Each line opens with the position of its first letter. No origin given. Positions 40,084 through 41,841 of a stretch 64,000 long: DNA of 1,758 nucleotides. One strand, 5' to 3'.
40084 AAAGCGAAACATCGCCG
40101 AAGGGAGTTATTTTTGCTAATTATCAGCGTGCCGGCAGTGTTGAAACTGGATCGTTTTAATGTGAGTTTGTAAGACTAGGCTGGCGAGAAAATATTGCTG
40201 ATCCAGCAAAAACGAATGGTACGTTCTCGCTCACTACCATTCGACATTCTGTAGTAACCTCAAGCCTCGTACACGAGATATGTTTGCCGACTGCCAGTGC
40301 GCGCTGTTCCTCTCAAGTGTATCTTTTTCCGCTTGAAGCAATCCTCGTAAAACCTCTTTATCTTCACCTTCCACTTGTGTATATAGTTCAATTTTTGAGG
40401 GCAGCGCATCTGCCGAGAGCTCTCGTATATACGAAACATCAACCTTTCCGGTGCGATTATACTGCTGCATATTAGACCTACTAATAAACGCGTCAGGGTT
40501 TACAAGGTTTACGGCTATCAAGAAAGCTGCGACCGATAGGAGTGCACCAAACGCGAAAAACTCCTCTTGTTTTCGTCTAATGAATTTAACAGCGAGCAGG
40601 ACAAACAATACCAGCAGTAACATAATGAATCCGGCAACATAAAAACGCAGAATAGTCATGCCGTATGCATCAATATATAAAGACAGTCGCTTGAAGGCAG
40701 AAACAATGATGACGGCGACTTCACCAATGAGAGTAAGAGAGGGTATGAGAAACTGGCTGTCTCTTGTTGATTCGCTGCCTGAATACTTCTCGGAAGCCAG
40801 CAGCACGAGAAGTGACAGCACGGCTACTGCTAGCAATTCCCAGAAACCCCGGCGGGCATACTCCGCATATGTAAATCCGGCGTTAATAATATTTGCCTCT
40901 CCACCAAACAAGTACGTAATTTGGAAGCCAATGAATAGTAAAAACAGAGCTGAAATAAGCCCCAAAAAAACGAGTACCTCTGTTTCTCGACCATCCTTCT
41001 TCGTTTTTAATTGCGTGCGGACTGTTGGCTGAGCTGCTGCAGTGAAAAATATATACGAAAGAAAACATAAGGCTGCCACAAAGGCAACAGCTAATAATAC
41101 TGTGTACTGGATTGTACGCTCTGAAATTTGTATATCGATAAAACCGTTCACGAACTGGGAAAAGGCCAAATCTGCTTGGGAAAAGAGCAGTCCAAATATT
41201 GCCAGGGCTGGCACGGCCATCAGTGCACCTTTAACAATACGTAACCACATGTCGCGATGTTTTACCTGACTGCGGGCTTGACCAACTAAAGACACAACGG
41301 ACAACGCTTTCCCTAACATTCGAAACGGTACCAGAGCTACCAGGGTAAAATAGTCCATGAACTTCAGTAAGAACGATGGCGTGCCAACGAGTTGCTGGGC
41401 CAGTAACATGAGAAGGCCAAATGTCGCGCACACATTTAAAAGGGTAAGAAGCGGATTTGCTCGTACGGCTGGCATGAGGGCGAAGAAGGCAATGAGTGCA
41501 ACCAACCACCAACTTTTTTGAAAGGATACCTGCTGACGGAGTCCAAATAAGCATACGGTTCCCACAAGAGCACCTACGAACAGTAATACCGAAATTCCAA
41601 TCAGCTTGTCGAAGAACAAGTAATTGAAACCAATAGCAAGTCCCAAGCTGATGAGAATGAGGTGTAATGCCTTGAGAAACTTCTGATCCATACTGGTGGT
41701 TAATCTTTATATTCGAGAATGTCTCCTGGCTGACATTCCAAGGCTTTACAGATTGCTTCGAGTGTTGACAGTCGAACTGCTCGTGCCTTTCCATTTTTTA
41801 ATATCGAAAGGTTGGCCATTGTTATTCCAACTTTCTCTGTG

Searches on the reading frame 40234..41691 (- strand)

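Call 39: search_protein_families(library=pfam, proteins=[window:40234-41691:-], max_evalue=0.00001)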
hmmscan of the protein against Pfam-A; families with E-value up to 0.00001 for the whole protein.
window:40234-41691:- (485 aa): 1 family
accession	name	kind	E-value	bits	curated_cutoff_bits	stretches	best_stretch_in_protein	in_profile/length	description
PF13687.11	DUF4153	-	1.6e-77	261.6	27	1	65-435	2-372/373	Domain of unknown function (DUF4153)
